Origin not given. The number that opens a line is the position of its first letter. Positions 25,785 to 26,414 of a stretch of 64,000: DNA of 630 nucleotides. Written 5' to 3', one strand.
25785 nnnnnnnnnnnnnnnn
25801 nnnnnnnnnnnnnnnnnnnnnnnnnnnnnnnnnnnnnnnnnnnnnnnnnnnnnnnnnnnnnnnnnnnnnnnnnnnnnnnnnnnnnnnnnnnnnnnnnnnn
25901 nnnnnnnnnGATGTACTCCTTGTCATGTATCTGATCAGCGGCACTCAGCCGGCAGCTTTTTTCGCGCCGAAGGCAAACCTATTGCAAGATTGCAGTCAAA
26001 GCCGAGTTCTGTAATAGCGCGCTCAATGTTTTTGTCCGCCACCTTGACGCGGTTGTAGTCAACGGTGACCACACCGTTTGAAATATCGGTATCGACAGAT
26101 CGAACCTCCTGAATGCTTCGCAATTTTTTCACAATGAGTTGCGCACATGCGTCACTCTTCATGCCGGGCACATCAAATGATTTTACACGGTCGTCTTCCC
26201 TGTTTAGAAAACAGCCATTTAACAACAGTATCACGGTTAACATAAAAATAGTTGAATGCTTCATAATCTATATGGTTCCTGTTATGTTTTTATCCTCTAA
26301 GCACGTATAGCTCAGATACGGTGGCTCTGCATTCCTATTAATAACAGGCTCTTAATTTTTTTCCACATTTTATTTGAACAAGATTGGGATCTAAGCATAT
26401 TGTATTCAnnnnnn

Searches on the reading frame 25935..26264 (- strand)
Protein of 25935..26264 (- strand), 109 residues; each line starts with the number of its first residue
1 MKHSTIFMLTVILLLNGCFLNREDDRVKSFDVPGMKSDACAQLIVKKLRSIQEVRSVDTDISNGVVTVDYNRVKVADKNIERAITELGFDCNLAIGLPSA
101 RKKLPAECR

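Call 58: search_protein_families(library=pfam, proteins=[window:25935-26264:-], max_evalue=0.01)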
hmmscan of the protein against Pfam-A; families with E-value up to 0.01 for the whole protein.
window:25935-26264:- (109 aa): 1 family
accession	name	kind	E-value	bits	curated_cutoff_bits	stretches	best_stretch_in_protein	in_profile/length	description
PF00403.32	HMA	-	2.6e-09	37.7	24.8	1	30-90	2-62/62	Heavy-metal-associated domain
